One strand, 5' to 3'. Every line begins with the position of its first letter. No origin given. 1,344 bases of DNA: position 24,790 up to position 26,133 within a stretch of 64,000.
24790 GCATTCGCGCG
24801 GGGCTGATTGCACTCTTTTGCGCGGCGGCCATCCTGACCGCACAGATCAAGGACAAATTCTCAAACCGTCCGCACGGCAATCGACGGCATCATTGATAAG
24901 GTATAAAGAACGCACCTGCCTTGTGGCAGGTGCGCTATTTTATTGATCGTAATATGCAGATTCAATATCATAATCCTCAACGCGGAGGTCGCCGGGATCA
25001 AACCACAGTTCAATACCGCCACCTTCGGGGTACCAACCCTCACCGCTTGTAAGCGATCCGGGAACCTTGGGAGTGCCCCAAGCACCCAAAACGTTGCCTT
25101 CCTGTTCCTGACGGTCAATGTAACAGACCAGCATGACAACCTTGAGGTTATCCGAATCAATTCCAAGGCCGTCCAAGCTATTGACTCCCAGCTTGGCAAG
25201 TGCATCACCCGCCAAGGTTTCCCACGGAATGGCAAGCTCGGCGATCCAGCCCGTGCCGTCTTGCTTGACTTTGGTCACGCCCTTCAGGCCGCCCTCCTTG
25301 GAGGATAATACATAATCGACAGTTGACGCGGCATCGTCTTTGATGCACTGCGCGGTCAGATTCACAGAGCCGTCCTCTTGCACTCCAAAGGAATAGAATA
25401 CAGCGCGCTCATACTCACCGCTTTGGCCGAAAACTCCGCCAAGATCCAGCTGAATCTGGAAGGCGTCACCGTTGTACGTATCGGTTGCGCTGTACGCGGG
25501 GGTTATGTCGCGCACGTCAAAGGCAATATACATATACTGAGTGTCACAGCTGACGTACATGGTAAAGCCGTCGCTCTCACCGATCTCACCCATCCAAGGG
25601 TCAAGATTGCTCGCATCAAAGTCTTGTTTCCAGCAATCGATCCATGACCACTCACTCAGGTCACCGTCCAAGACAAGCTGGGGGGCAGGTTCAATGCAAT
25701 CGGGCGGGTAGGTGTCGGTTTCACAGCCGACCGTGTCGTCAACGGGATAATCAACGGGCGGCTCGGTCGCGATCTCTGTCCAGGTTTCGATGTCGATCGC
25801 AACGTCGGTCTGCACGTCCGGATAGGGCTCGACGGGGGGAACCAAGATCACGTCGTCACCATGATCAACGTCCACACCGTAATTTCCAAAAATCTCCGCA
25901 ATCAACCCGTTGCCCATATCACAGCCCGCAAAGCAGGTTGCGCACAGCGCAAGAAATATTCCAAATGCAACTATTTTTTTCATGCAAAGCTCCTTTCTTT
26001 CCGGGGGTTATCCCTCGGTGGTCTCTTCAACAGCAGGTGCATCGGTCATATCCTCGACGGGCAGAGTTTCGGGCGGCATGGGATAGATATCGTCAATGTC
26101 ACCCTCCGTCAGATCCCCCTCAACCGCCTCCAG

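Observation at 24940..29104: Tandem array of five paralogous lipoproteins sharing a conserved peptide immediately after the lipobox cysteine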

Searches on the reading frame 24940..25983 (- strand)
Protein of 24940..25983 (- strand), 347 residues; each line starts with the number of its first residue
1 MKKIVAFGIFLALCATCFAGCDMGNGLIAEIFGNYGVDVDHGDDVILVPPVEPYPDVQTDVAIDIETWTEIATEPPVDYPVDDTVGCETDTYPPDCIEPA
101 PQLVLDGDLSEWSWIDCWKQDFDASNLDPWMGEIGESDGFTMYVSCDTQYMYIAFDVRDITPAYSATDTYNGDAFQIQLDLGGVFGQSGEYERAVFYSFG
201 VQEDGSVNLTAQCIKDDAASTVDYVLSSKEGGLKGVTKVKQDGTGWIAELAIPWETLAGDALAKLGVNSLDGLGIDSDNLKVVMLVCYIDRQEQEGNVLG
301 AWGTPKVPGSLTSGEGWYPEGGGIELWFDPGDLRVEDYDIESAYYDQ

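Call 3: search_protein_families(library=pfam, proteins=[window:24940-25983:-], max_evalue=1)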
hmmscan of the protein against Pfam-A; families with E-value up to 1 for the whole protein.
window:24940-25983:- (347 aa): 1 family
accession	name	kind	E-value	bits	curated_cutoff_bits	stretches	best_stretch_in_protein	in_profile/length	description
PF06452.16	CBM9_1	-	9.2e-06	26.1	23.4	1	142-265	35-141/185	Carbohydrate family 9 binding domain-like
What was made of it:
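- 24940..25983 (-): P1: lipoprotein with N-terminal module, disordered acidic linker and CBM9-fold body. Pfam CBM9_1 scores 26.1 bits against a cutoff of 23.4 (call 3).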

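Call 4: search_protein_families(library=ncbifam, proteins=[window:24940-25983:-], max_evalue=1)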
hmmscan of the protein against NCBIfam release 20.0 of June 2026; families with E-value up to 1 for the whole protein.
window:24940-25983:- (347 aa): 0 families

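Call 6: find_homologous_proteins(query=window:24940-25983:-, max_evalue=0.01)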
Query window:24940-25983:- (347 aa): 68 proteins with E <= 0.01 among 2040 candidates.
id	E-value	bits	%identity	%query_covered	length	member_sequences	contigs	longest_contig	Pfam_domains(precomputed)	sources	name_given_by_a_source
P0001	3.9e-218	742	93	100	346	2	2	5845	PF06452.17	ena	-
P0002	8.9e-157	540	70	99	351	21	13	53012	-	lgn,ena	-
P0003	2.6e-136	473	65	95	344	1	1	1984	-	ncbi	-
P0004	3.5e-105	370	52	95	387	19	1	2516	-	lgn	-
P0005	6.0e-105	370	50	99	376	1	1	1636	-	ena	-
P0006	7.2e-105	369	50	99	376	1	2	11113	-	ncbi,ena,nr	ncbi:MAG: hypothetical protein IJF08_08245 [Clostridia bacterium]|nr:hypothetical protein [Clostridi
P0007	5.8e-104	366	50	99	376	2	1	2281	-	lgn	-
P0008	8.6e-104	366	50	99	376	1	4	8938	-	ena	-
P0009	4.0e-103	364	51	99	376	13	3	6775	-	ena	-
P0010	4.3e-103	363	51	99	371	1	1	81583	-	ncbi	-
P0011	7.0e-100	353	50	96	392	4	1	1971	-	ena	-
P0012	1.9e-99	351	50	99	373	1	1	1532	-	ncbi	-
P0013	5.1e-92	327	47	96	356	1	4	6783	-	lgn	-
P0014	1.1e-88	316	44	95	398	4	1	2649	-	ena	-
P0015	1.1e-76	277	43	94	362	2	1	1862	-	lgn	-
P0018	2.5e-73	265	40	99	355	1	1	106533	-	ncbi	-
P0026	1.7e-64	236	42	95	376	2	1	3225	PF06452.17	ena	-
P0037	2.0e-53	200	46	65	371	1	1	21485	-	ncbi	-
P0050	5.8e-52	195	45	65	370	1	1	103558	-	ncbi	-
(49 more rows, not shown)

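Call 56: predict_structure(alignment_id=A6)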
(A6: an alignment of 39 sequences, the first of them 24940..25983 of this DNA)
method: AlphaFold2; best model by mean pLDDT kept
length: 347 residues; sequences in the alignment: 39
mean_pLDDT: 78.2   pTM: 0.68
mean pLDDT of the five models: 78.2, 77.1, 76.3, 74.3, 73.6
residues with pLDDT >= 90: 179; 70-90: 69; 50-70: 25; < 50: 74
segments of 3 or more residues with pLDDT < 50: 20-27, 34-75, 80-98, 344-347
pLDDT, mean of each block of 10 residues (from residue 1): 82 70 47 44 38 39 37 47 43 40 88 92 97 94 95 97 91 96 90 95 96 83 91 93 97 95 89 77 97 83 97 94 93 77 45
secondary structure, 60 per line:
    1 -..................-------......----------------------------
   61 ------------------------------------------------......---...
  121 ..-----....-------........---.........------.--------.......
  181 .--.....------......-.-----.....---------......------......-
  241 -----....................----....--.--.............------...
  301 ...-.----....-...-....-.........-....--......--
elements in order: H2-19 H27-32 H109-114 E118-122 E128-131 E139-146 E150-158 E174-181 H184-188 E195-200 E208-212 E222-227 E234-239 E246-253 H254-265 H270-273 E279-291 E298-303 H310-313 E324-329 E334-337 H340-345
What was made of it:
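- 24940..25983 (-): The AF2 body at residues 105-340 has pLDDT >90 (call 56).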

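Call 58: fold_search(model_id=the predicted structure, library=pdb)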
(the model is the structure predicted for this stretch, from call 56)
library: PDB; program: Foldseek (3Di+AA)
matches with E <= 10: 805; with E <= 0.001: 3
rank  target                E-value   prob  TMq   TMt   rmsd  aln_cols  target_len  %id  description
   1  1i82_A                2.8e-07  1.00  0.39  0.66   4.8       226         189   14  FAMILY 9 CARBOHYDRATE-BINDING MODULE FROM THERMOTOGA MARITIMA XYLANASE 10A WITH CELLOBIOSE (released 2001-06-13)
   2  7nwo                  7.2e-05  1.00  0.35  0.60   5.7       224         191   12  A carbohydrate binding module family 9 (CBM9) from Caldicellulosiruptor kristjanssonii in complex with glucose (released 2021-07-07)
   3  7nwn                  1.6e-04  1.00  0.36  0.60   5.7       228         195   13  A carbohydrate binding module family 9 (CBM9) from Caldicellulsiruptor kristjanssonii (released 2021-07-07)
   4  2ivf_C                6.6e-03  0.99  0.33  0.48   6.6       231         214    9  Ethylbenzene dehydrogenase from Aromatoleum aromaticum (released 2006-09-14)
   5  5njj_B                6.5e-02  0.20  0.11  0.22  15.8       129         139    9  PTB domain of human Numb isoform-1 (released 2017-12-13)
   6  3aix_A                6.5e-02  0.08  0.11  0.14  18.3       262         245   16  Crystal structure of PCNA2-PCNA3 complex from Sulfolobus tokodaii (I222) (released 2011-05-18)
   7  7b04_O                6.9e-02  0.33  0.21  0.24  15.0       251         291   10  Structure of Nitrite oxidoreductase (Nxr) from the anammox bacterium Kuenenia stuttgartiensis. (released 2021-07-14)
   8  1pzd                  8.1e-02  0.16  0.15  0.18  15.0       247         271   11  Structural Identification of a conserved appendage domain in the carboxyl-terminus of the COPI gamma-subunit. (released 2003-10-14)
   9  6ka3_A                8.5e-02  0.09  0.09  0.18  10.9       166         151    7  Crystal structure of a Thebaine synthase from Papaver somniferum (released 2020-06-24)
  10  5nzr_K                9.0e-02  0.05  0.09  0.07  25.1       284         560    7  The structure of the COPI coat leaf (released 2017-06-28)
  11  6ap4_A                9.5e-02  0.04  0.10  0.09  20.6       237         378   11  Crystal structure of the DNA polymerase III subunit beta from Acinetobacter baumannii (released 2017-12-20)
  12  1r4x                  1.1e-01  0.05  0.09  0.11  24.6       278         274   10  Crystal Structure Analys of the Gamma-COPI Appendage domain (released 2003-10-28)
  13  3aiz_C                1.2e-01  0.06  0.10  0.13  18.1       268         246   13  Crystal structure of PCNA2-PCNA3 complex from Sulfolobus tokodaii (P21212) (released 2011-05-18)
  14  4tw1_C                1.3e-01  0.04  0.11  0.13  24.9       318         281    8  Crystal structure of the octameric pore complex of the Staphylococcus aureus Bi-component Toxin LukGH (released 2014-11-12)
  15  6ap4_I                1.4e-01  0.02  0.07  0.07  23.5       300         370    7  Crystal structure of the DNA polymerase III subunit beta from Acinetobacter baumannii (released 2017-12-20)
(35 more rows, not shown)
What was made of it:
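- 24940..25983 (-): Foldseek top hit is 1i82 CBM9, E 2.8e-7, TM 0.66 (call 58).
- On CBM9 (PF06452): Foldseek finds 1i82 (E 2.8e-7, TM 0.66) and 7nwo/7nwn (TM 0.60) (call 58).
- Closest known: Family 9 carbohydrate-binding modules. Same: The P1 body matches by profile (call 3) and by fold (call 58), and P5 is homologous to P1.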

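Call 77: list_cluster_members(proteins=[P0010, P0018, P0003, P0037, P0050, P0110, P0119, P0137, P0141, P0012])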
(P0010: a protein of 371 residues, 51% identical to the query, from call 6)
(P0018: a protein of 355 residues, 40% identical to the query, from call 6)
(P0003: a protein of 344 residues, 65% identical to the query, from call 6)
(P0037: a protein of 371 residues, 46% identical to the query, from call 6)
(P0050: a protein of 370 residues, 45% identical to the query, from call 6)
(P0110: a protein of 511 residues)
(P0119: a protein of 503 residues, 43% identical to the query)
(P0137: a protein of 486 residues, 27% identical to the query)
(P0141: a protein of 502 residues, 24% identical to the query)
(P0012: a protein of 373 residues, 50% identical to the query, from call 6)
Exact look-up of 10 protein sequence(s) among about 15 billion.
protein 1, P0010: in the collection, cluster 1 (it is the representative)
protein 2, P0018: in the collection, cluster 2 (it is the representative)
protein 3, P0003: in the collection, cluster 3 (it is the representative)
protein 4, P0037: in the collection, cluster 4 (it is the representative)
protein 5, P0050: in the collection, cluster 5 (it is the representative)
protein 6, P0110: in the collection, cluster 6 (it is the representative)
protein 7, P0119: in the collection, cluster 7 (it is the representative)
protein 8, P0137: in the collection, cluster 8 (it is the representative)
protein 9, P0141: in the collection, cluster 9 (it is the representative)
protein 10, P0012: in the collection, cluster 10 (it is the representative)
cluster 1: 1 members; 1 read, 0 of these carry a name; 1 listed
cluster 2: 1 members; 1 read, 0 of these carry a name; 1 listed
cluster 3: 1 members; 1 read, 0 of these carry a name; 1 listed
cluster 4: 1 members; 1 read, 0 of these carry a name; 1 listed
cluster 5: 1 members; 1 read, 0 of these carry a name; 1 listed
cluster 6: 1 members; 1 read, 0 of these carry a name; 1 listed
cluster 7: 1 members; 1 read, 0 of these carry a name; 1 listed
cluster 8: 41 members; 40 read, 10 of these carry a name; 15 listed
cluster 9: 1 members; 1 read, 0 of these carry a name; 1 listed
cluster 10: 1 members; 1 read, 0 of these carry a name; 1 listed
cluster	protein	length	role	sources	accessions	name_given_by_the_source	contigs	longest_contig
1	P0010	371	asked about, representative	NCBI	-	-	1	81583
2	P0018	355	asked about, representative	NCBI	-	-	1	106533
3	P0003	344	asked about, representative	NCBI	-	-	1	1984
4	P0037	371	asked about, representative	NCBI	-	-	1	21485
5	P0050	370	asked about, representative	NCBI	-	-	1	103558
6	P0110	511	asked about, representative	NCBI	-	-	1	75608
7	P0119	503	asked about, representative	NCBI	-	-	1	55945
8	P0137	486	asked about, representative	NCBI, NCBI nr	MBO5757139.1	MAG: hypothetical protein J6S28_05545 [Clostridia bacterium] | hypothetical protein [Clostridia bacterium]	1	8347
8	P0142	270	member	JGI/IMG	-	hypothetical protein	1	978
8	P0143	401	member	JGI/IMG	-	hypothetical protein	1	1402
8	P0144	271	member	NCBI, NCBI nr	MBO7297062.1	MAG: hypothetical protein J6V39_07365, partial [Clostridia bacterium] | hypothetical protein [Clostridia bacterium]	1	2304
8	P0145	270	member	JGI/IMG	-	hypothetical protein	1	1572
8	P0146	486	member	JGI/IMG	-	hypothetical protein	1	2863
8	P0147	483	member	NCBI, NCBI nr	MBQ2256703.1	MAG: hypothetical protein II330_07540 [Clostridia bacterium] | hypothetical protein [Clostridia bacterium]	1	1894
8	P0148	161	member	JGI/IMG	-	hypothetical protein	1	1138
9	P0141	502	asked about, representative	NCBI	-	-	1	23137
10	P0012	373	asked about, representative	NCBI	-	-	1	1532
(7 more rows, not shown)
